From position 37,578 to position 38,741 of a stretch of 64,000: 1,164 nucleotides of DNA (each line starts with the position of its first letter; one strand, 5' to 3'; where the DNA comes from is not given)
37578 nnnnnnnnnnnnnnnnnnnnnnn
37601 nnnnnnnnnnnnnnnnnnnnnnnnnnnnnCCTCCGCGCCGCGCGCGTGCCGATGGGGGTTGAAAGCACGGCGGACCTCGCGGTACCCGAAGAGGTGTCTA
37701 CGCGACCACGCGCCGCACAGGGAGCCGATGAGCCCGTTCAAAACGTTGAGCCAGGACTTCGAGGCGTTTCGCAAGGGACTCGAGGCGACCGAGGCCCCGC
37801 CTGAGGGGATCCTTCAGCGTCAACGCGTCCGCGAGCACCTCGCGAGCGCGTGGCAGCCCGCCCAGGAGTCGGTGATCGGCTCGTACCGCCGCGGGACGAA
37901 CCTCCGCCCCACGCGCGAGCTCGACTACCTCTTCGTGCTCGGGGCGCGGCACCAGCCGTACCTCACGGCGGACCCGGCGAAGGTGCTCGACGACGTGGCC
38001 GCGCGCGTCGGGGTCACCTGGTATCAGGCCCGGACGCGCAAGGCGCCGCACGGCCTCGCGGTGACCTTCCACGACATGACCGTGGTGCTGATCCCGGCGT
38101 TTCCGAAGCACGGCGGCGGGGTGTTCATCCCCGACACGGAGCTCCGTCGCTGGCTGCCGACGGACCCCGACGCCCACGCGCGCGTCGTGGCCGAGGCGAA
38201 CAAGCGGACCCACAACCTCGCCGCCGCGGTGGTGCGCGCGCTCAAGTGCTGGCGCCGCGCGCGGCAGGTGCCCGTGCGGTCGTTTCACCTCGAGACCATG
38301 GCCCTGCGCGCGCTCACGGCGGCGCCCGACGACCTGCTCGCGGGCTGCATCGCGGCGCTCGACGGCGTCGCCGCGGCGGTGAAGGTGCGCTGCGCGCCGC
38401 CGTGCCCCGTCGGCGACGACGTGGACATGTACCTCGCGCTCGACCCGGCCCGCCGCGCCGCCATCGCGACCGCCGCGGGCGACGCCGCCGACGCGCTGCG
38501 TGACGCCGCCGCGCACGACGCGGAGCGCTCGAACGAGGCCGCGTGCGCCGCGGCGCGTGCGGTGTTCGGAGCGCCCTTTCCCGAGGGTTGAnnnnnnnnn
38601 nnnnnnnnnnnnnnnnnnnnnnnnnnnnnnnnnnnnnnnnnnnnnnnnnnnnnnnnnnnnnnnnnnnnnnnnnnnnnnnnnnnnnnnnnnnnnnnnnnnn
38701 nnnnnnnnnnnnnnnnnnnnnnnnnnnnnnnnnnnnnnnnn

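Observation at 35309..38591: cGAS/DncV-like (SMODS-type) nucleotidyltransferase next to a membrane-anchored NlpC/P60-like protein and a PilZ-like protein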

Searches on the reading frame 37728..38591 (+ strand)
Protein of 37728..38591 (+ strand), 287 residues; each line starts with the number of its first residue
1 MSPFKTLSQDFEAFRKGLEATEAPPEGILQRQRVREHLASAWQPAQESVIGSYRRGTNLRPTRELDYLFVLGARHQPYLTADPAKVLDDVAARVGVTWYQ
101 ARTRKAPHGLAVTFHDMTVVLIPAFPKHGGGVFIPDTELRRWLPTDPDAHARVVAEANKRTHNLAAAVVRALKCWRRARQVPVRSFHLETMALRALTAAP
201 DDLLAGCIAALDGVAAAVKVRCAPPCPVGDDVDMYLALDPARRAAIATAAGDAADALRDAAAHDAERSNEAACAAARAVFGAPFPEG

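Call 7: search_protein_families(library=padloc, proteins=[window:37728-38591:+], max_evalue=1)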
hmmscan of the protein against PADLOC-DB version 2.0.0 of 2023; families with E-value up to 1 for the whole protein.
window:37728-38591:+ (287 aa): 26 families (the best 25 are shown)
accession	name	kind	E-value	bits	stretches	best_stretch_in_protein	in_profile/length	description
PDLC00823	Cyclase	-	6e-47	158.6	1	6-286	4-283/285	oligonucleotide-cyclase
PDLC00809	Cyclase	-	5.2e-37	126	1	7-286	4-294/295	oligonucleotide-cyclase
PDLC00814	Cyclase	-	6.3e-23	79.6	1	9-196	7-205/295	oligonucleotide-cyclase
PDLC00776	Cyclase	-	1e-20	72.3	1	5-191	3-191/287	oligonucleotide-cyclase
PDLC00805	Cyclase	-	2.9e-19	67.7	1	30-277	49-306/314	oligonucleotide-cyclase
PDLC00796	Cyclase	-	2.4e-18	64.7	1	7-197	3-201/432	oligonucleotide-cyclase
PDLC00818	Cyclase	-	3.5e-18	64.2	1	116-286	131-294/322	oligonucleotide-cyclase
PDLC00802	Cyclase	-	8.6e-18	62.6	2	133-286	177-330/332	oligonucleotide-cyclase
PDLC00786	Cyclase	-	1.9e-17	61.6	1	8-197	4-205/293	oligonucleotide-cyclase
PDLC00777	Cyclase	-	1.4e-16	58.8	1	8-268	5-279/341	oligonucleotide-cyclase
PDLC00773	Cyclase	-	6.2e-15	53.6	1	46-192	47-199/334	oligonucleotide-cyclase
PDLC00820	Cyclase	-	1.2e-14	52.3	1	51-194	51-198/324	oligonucleotide-cyclase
PDLC00779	Cyclase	-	1.3e-14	52.3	1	116-280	135-293/345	oligonucleotide-cyclase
PDLC00769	Cyclase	-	6e-14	50.1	1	44-193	43-193/261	oligonucleotide-cyclase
PDLC00822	Cyclase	-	1.4e-13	48.9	2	132-220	184-275/375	oligonucleotide-cyclase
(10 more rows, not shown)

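Call 8: search_protein_families(library=ncbifam, proteins=[window:37728-38591:+], max_evalue=1)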
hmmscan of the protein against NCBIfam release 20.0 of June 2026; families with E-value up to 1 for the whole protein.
window:37728-38591:+ (287 aa): 5 families
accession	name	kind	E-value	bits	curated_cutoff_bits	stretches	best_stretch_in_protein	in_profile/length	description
NF041117.1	CBASS_cyclase_b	equivalog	5.8e-37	127.8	200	1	11-281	1-275/275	CBASS oligonucleotide cyclase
NF041116.1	CBASS_cyclase_a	equivalog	3.2e-05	23.2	200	1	51-193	52-203/317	CBASS oligonucleotide cyclase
NF041078.1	cGAS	equivalog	0.015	14.4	150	1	141-285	197-339/339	CBASS cGAMP synthase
TIGR03671.1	cca_archaeal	equivalog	0.015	14.1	281.3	1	32-124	28-118/410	CCA tRNA nucleotidyltransferase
NF052539.1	DivAsocLipDalA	equivalog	0.062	13.1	200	0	222-278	23-79/169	divisome-associated lipoprotein DalA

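Call 9: search_protein_families(library=pfam, proteins=[window:37728-38591:+], max_evalue=1)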
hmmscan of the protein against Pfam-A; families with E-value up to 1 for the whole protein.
window:37728-38591:+ (287 aa): 1 family
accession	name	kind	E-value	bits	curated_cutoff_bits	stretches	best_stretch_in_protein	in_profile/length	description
PF18144.7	SMODS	-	4.4e-13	50.2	26.5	1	9-158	5-164/164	Second Messenger Oligonucleotide or Dinucleotide Synthetase domain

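Call 10: search_solved_structures(query=window:37728-38591:+, max_evalue=1, show_alignments=4)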
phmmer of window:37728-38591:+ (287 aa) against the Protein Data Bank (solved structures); distinct sequences matched with E-value up to 1: 11.
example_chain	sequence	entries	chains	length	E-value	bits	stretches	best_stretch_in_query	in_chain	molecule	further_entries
6p82_A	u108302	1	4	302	1.1e-17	67.6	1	7-285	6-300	Nucleotidyltransferase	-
6p8u_A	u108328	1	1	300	1.2e-17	67.5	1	7-285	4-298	Nucleotidyltransferase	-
6p8j_C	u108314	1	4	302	1e-16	64.4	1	7-285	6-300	Nucleotidyltransferase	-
9sa4_A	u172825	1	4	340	3e-06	30.1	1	49-180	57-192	CD-NTase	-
9sa5_A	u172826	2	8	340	3.3e-06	30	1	49-180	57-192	CD-NTase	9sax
7ljl_A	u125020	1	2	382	0.00097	21.9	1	130-214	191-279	Cyclic AMP-AMP-GMP synthase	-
7to3_C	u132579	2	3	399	0.001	21.8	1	130-214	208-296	Cyclic AMP-AMP-GMP synthase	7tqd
7d48_A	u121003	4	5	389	0.0011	21.7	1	130-214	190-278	Cyclic AMP-AMP-GMP synthase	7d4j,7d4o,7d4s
7d4u_A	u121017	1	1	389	0.0016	21.2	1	130-214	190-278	Cyclic AMP-AMP-GMP synthase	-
7ljm_A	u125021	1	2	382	0.0033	20.2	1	132-285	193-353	CD-NTase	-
2k3o_A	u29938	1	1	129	0.14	14.9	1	155-269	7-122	TuSp1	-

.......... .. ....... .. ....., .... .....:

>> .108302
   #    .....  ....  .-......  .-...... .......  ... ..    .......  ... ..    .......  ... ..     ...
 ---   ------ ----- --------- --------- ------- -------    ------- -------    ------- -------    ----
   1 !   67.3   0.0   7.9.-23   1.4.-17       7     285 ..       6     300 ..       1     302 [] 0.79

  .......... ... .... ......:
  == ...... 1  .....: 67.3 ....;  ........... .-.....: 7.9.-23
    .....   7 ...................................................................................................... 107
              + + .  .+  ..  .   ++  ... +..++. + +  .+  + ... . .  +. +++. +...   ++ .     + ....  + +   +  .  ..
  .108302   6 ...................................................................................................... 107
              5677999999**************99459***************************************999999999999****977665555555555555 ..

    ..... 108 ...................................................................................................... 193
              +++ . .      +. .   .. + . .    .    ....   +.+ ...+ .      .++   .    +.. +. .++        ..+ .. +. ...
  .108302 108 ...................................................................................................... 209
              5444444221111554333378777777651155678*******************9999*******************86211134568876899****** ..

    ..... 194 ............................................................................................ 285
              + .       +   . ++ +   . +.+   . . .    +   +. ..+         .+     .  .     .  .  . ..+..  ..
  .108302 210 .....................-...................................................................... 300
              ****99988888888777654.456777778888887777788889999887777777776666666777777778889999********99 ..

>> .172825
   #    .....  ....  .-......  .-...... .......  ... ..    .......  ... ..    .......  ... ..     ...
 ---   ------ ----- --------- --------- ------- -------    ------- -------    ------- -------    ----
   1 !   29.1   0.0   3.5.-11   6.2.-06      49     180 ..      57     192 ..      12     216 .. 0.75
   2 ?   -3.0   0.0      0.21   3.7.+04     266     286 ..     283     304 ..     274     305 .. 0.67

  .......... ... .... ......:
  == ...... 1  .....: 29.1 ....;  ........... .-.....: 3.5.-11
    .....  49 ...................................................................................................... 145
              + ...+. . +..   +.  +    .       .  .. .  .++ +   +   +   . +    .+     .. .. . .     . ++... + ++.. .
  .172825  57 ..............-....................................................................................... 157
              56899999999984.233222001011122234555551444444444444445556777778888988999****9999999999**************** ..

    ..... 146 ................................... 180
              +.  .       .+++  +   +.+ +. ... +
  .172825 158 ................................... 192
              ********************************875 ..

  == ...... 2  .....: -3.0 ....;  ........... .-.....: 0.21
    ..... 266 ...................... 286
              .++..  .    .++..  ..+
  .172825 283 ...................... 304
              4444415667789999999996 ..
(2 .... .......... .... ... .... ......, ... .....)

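Call 11: find_homologous_proteins(query=window:37728-38591:+)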
Query window:37728-38591:+ (287 aa): 20 proteins with E <= 0.001 among 8000 candidates.
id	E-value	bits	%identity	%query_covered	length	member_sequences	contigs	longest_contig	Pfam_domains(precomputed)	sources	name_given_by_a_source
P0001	1.9e-186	636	100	100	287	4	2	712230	PF18144.8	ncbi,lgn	ncbi:MAG: hypothetical protein U0326_01820 [Polyangiales bacterium]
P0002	1.5e-168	577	91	100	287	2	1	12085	PF18144.8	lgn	-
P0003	4.1e-162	556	87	100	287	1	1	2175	PF18144.8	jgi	jgi:hypothetical protein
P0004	2.1e-156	538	84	100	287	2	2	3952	PF18144.8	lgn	-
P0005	4.0e-145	501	79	99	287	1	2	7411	PF18144.8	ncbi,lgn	-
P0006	9.7e-134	463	76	99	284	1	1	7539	PF18144.8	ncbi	-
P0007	2.4e-127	442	71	99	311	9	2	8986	PF18144.8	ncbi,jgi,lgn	jgi:hypothetical protein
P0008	2.0e-111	390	65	97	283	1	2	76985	PF18144.8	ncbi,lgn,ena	-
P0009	1.4e-100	354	59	99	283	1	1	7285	PF18144.8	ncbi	-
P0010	6.0e-99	349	58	97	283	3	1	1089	PF18144.8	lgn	-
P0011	6.7e-98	346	53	98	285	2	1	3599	PF18144.8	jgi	jgi:hypothetical protein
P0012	1.0e-87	312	54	97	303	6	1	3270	PF18144.8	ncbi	-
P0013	5.3e-87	310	54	97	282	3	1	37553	PF18144.8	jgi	jgi:hypothetical protein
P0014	2.1e-86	308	56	98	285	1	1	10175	-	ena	-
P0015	3.3e-82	294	53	97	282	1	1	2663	PF18144.8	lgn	-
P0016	1.1e-26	112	32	81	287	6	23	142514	PF18144.8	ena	-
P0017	9.8e-24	102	32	79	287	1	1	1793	PF18144.8,PF01909.30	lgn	-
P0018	5.6e-17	80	31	96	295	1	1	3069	PF18144.8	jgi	jgi:SMODS domain-containing protein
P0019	2.5e-15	75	31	67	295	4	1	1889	PF18144.8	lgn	-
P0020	2.2e-12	65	30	64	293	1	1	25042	PF18144.8,PF01909.30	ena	-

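Call 14: find_encoding_contigs(protein=P0008, flank=8000, max_places=3)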
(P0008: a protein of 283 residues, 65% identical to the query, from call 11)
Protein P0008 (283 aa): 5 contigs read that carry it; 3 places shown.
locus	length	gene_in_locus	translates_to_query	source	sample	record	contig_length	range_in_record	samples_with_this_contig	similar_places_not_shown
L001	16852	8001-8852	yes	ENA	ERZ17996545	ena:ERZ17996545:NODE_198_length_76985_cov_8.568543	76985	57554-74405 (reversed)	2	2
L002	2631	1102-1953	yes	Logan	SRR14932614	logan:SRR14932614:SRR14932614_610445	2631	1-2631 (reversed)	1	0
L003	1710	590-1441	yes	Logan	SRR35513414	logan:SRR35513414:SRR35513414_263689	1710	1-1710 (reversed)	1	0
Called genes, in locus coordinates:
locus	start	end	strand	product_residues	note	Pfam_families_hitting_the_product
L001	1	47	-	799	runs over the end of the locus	-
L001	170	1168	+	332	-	PF13411:MerR_1, PF07721:TPR_4 (faint), PF13424:TPR_12 (weak), PF13414:TPR_11 (weak), PF13432:TPR_16, PF14559:TPR_19, PF13431:TPR_17 (weak), PF07719:TPR_2 (weak), +10 more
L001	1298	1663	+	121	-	-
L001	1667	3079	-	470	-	-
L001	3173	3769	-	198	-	-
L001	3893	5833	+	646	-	PF11028:TMEM260_N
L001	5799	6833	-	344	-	PF00487:FA_desaturase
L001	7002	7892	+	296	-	-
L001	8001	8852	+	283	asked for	PF18144:SMODS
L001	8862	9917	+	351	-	PF00676:E1_dh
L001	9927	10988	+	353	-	PF02779:Transket_pyr, PF02780:Transketolase_C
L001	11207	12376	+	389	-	-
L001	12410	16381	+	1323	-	PF04885:Stig1, PF25390:WD40_RLD, PF04885:Stig1 (weak), PF00415:RCC1, PF13540:RCC1_2, PF00415:RCC1, PF13540:RCC1_2, PF25390:WD40_RLD, +4 more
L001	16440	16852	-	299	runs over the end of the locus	PF23414:Beta-prop_EML_2, PF24814:WD40_Prp19, PF25173:Beta-prop_WDR3_1st, PF25174:Beta-prop_THOC3, PF25175:Beta-prop_WDR5, PF23381:Beta-prop_IFT122_1st, PF25168:Beta-prop_WDR36-Utp21_2nd, PF25174:Beta-prop_THOC3, +12 more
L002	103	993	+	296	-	-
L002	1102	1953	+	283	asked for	PF18144:SMODS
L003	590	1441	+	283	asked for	PF18144:SMODS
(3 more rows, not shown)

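Call 15: find_encoding_contigs(protein=P0013, flank=8000, max_places=3)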
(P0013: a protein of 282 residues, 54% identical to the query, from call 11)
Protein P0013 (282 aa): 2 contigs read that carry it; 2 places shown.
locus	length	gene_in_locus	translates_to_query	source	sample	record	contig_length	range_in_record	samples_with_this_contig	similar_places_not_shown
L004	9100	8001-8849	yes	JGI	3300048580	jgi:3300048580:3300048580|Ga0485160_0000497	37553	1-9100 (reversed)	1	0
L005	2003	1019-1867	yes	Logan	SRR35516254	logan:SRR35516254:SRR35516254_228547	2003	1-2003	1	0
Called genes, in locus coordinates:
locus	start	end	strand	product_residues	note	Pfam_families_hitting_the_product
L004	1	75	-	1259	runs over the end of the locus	-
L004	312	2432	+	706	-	PF08447:PAS_3, PF00512:HisKA, PF02518:HATPase_c, PF00072:Response_reg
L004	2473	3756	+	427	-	PF00202:Aminotran_3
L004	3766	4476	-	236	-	PF00085:Thioredoxin, PF13899:Thioredoxin_7 (faint), PF13098:Thioredoxin_2 (faint), PF13905:Thioredoxin_8 (weak), PF00581:Rhodanese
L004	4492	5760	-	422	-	-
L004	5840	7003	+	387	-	PF18566:Ldi (weak)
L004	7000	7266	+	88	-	-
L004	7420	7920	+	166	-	PF00582:Usp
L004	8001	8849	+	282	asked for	PF18144:SMODS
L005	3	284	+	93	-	?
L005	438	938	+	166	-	PF00582:Usp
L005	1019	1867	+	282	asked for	PF18144:SMODS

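Call 16: find_encoding_contigs(protein=P0002, flank=8000, max_places=2)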
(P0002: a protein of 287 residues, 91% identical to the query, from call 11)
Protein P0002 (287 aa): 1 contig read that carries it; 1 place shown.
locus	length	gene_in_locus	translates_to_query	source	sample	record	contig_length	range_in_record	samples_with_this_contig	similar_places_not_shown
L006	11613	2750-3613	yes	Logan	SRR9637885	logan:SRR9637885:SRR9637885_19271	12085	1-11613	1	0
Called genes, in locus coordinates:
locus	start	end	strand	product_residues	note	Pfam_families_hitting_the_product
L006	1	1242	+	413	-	?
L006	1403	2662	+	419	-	-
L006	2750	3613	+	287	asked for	PF18144:SMODS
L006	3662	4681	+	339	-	PF00676:E1_dh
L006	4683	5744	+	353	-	PF02779:Transket_pyr, PF02780:Transketolase_C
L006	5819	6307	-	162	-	-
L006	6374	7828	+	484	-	PF13489:Methyltransf_23, PF02390:Methyltransf_4 (weak), PF08241:Methyltransf_11, PF08242:Methyltransf_12, PF13649:Methyltransf_25, PF13847:Methyltransf_31, PF10119:MethyTransf_Reg, PF21782:WHD_PKMT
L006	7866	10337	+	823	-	PF16561:AMPK1_CBM (weak), PF00128:Alpha-amylase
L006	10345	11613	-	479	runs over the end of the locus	-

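Call 17: find_encoding_contigs(protein=P0007, flank=8000, max_places=3)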
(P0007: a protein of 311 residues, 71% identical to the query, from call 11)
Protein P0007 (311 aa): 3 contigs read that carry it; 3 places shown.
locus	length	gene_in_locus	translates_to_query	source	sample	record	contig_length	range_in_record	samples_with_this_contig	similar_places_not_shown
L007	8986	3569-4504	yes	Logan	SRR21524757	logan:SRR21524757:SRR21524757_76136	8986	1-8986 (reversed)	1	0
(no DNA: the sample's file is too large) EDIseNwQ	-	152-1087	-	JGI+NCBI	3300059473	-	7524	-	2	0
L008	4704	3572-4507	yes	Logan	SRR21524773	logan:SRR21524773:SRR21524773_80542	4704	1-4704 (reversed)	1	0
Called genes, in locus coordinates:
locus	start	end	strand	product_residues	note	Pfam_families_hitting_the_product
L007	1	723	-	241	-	?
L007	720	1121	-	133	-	PF01042:Ribonuc_L-PSP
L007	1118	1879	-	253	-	PF00106:adh_short, PF08659:KR, PF23441:SDR, PF01370:Epimerase, PF13460:NAD_binding_10 (weak), PF13561:adh_short_C2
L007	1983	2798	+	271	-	-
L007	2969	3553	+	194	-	-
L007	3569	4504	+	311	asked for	PF18144:SMODS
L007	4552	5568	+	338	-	PF00676:E1_dh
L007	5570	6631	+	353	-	PF02779:Transket_pyr, PF02780:Transketolase_C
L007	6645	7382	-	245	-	-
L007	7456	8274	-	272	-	PF01346:FKBP_N (weak), PF00254:FKBP_C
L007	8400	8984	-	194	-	?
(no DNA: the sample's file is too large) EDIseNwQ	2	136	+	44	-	?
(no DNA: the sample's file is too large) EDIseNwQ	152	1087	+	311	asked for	PF18144:SMODS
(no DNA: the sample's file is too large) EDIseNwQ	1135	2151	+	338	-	PF00676:E1_dh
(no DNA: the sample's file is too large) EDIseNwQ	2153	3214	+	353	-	PF02779:Transket_pyr, PF02780:Transketolase_C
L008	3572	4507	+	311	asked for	PF18144:SMODS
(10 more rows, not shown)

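Call 18: find_encoding_contigs(protein=P0009, flank=8000, max_places=2)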
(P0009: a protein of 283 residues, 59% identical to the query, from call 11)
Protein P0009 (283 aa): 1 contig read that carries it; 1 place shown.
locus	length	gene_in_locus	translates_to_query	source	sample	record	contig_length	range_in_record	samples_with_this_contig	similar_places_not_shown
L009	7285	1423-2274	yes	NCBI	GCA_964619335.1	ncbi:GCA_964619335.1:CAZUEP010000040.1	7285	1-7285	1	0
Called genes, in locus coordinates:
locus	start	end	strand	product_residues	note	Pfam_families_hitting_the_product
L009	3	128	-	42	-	?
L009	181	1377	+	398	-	PF00266:Aminotran_5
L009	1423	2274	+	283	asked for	PF18144:SMODS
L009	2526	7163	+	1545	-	-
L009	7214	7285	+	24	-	?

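Call 19: find_encoding_contigs(protein=P0001, flank=10000, max_places=2)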
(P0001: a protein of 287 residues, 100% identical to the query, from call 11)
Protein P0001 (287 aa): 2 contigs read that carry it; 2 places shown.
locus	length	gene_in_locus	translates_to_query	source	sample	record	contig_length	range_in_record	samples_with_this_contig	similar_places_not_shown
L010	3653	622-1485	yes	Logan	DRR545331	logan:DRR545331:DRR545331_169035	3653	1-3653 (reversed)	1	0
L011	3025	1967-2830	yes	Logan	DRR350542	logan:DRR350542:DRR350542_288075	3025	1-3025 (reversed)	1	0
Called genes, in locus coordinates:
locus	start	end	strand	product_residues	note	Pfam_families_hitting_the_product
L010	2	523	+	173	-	?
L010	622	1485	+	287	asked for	PF18144:SMODS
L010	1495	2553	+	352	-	PF00676:E1_dh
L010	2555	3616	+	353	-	PF02779:Transket_pyr, PF02780:Transketolase_C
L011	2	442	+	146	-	?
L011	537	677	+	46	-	-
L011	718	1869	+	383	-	-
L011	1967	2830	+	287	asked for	PF18144:SMODS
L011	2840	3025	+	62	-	?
